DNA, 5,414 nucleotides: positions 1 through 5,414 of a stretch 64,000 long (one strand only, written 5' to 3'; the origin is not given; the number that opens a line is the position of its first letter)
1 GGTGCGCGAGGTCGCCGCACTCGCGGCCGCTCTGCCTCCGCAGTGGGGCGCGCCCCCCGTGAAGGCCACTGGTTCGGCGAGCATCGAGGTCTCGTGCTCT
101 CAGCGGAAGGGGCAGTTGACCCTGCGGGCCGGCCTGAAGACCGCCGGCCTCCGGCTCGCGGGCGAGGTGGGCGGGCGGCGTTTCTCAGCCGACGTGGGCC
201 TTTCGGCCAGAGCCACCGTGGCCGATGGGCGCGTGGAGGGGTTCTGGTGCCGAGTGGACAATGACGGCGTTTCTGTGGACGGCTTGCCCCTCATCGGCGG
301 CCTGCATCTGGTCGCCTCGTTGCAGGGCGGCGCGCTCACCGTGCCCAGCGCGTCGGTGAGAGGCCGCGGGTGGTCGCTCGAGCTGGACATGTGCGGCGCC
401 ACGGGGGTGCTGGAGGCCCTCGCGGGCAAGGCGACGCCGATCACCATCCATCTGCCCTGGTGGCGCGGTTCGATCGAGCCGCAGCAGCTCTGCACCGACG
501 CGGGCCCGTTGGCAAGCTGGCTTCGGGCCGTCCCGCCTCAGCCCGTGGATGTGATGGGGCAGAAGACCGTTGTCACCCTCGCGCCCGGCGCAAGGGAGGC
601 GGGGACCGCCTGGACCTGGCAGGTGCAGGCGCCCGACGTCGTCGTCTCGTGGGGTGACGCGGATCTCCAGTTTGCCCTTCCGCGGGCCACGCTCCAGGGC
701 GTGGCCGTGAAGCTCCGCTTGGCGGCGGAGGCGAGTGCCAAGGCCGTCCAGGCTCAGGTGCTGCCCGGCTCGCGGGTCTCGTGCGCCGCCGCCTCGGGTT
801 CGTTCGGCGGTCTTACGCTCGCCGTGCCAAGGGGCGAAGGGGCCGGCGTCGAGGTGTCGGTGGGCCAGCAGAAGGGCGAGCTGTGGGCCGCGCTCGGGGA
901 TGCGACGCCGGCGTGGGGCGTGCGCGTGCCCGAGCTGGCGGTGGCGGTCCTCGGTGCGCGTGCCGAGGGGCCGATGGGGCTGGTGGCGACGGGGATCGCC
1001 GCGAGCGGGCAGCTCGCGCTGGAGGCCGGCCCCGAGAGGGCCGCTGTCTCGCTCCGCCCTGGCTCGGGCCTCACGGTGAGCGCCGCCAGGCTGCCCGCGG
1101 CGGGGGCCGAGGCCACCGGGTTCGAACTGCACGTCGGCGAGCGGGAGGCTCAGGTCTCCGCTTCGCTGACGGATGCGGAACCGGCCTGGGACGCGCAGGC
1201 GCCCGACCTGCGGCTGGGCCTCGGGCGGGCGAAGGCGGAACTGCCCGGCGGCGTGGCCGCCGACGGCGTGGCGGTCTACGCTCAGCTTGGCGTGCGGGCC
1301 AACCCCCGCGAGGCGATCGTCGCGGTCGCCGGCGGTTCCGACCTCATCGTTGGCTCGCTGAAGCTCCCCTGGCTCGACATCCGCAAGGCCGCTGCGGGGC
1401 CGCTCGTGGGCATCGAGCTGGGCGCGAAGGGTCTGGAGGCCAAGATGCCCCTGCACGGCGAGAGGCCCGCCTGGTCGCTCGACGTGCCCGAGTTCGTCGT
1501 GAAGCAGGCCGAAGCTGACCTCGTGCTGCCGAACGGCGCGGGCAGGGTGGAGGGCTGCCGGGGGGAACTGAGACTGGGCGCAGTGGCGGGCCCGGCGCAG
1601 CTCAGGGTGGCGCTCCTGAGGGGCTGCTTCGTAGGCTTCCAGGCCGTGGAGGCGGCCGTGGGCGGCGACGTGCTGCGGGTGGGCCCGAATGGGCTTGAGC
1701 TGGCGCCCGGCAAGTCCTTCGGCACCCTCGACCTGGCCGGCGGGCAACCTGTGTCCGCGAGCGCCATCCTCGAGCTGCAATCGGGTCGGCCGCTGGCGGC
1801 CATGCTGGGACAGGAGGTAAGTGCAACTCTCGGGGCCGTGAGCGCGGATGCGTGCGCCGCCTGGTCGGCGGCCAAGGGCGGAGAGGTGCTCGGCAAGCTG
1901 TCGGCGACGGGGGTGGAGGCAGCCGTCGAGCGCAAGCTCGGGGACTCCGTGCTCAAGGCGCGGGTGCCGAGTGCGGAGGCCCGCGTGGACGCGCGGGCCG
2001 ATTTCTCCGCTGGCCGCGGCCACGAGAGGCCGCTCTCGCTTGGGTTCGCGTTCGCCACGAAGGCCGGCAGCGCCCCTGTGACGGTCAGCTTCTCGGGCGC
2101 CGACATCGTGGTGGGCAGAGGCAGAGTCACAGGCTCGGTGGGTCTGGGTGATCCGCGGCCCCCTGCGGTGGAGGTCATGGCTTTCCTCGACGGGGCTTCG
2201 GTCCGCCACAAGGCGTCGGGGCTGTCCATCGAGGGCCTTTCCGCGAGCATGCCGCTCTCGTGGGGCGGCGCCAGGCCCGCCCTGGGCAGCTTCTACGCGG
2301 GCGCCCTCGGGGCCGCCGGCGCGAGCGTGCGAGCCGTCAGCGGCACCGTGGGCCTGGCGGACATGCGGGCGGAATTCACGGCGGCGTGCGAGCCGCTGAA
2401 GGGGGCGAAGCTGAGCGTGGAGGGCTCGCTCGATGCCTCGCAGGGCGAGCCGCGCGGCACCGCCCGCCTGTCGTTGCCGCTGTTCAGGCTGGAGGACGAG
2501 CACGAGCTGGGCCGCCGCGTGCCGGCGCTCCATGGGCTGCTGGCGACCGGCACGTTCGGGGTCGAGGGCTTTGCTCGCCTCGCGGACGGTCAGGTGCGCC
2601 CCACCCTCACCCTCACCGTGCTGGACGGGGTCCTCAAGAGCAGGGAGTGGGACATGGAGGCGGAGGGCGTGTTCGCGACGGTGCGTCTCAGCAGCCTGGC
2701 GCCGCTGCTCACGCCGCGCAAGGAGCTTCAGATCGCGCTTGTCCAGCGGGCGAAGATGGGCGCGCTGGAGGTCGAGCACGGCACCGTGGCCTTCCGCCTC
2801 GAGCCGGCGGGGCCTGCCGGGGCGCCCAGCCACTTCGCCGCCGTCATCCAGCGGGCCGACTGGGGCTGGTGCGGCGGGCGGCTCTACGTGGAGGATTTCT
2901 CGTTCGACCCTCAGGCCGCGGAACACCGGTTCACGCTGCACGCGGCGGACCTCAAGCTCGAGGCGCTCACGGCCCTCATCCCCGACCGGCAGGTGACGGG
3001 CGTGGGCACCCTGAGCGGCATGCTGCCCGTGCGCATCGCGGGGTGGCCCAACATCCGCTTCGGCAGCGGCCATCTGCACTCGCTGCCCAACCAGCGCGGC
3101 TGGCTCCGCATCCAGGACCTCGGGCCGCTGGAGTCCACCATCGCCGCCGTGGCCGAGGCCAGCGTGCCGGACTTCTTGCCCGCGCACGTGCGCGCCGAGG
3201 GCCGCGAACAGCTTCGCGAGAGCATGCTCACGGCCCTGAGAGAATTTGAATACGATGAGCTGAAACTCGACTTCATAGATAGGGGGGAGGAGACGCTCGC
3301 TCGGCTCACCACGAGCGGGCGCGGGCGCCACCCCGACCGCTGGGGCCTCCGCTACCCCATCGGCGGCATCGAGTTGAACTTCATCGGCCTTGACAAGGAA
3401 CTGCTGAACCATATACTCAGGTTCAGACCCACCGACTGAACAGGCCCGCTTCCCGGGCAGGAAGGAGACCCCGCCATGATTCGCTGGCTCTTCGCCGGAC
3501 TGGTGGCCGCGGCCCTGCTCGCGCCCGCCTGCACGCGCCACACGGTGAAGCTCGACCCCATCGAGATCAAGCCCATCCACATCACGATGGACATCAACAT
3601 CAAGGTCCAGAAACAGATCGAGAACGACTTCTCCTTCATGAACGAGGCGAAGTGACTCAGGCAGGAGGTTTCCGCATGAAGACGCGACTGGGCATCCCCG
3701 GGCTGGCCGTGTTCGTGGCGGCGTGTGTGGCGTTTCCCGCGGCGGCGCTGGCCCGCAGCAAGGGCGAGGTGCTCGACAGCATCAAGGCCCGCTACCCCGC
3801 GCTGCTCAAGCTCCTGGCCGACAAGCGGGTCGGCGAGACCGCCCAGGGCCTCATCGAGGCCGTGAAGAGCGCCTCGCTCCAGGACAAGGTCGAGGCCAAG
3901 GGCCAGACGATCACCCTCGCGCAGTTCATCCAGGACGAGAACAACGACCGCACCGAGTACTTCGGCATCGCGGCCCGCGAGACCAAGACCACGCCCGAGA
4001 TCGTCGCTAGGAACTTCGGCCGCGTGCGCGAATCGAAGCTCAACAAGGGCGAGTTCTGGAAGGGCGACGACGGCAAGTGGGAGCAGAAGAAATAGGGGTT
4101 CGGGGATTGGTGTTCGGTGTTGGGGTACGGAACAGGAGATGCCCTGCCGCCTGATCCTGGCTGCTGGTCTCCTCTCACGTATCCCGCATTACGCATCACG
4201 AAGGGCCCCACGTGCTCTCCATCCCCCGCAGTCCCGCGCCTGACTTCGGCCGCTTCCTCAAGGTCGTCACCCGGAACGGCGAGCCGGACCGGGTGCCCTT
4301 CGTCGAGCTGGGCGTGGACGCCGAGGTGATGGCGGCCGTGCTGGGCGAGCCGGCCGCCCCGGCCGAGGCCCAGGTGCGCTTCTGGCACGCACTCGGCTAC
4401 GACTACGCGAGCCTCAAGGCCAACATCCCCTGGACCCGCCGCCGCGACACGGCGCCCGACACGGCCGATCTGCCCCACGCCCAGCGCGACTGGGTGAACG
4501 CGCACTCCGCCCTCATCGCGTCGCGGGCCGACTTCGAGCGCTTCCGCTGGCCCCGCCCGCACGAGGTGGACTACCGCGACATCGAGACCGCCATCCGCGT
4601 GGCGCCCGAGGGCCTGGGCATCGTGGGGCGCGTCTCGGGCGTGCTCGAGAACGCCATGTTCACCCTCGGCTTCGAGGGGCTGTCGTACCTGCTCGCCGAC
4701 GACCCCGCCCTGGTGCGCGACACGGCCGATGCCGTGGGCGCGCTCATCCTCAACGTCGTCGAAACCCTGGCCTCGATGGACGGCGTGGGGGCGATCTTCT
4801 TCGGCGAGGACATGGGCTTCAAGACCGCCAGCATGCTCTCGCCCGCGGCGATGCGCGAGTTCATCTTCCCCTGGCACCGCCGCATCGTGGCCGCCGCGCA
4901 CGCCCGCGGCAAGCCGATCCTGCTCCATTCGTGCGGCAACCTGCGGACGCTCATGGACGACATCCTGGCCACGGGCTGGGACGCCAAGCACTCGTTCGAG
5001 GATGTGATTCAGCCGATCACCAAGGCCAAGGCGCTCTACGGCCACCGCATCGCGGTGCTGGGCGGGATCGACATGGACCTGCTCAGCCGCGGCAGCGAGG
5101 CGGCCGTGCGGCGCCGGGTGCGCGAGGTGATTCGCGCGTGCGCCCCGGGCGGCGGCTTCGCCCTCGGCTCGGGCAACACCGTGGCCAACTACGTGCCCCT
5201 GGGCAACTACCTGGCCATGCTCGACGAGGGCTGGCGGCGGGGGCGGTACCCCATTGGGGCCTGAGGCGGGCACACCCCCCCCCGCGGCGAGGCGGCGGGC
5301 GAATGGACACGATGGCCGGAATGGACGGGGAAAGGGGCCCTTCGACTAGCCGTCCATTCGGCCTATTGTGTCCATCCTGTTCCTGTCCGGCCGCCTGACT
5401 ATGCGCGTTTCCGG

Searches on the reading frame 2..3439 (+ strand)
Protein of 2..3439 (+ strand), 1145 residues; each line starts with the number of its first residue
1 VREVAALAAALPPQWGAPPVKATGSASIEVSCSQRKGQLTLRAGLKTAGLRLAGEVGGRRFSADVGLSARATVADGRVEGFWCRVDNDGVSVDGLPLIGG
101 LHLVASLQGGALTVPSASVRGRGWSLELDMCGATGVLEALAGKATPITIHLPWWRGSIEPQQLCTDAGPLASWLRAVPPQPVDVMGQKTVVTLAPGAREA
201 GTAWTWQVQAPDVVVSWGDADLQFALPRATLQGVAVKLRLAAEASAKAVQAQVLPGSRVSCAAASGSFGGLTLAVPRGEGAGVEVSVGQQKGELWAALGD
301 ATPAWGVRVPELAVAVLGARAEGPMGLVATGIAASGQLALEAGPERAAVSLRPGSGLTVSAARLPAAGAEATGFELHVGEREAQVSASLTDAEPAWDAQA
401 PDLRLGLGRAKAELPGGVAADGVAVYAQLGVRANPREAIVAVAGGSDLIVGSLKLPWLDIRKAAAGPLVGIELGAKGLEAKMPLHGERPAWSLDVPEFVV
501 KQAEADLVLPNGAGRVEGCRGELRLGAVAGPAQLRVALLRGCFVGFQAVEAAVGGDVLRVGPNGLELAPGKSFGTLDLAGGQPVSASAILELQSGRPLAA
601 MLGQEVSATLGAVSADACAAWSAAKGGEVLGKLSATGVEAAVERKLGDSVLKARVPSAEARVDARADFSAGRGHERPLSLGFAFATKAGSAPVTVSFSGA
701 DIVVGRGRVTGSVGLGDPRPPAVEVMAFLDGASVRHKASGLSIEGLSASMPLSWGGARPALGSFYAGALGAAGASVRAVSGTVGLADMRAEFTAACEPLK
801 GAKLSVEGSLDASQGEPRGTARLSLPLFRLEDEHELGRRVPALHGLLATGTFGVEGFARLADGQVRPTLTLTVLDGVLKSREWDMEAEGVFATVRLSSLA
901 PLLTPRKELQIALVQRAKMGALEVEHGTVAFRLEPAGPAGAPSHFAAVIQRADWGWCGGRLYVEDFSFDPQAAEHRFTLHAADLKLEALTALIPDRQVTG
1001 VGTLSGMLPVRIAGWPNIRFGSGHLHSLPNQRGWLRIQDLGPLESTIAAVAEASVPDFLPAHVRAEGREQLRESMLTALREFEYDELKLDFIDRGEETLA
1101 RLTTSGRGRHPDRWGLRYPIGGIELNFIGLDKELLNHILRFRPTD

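Call 20: search_protein_families(library=pfam, proteins=[window:2-3439:+], max_evalue=0.00001)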
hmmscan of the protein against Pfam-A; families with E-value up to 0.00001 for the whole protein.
window:2-3439:+ (1145 aa): 1 family
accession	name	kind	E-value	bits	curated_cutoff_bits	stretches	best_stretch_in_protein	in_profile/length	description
PF11739.14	YdbH-like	-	6.5e-16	58.8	26.3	1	810-1038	601-800/893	Intermembrane phospholipid transport protein YdbH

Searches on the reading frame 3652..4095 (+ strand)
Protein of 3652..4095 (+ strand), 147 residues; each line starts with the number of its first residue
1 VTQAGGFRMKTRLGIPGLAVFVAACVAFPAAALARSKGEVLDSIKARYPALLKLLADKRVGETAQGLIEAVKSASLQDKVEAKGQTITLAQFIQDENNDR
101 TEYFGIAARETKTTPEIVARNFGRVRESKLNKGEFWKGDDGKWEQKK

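Call 20: search_protein_families(library=pfam, proteins=[window:3652-4095:+], max_evalue=0.00001)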
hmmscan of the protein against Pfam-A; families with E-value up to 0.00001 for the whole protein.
window:3652-4095:+ (147 aa): 1 family
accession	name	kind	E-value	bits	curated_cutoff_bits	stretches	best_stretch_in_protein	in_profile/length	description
PF07027.17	DUF1318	-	1.8e-11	44.8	27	1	46-146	3-92/92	Protein of unknown function (DUF1318)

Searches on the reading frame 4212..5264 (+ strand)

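Call 20: search_protein_families(library=pfam, proteins=[window:4212-5264:+], max_evalue=0.00001)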
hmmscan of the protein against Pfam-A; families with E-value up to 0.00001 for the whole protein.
window:4212-5264:+ (350 aa): 1 family
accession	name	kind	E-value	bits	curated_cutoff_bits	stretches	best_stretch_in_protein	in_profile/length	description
PF01208.23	URO-D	-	5.4e-21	75.4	23.9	1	104-338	101-341/346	Uroporphyrinogen decarboxylase (URO-D)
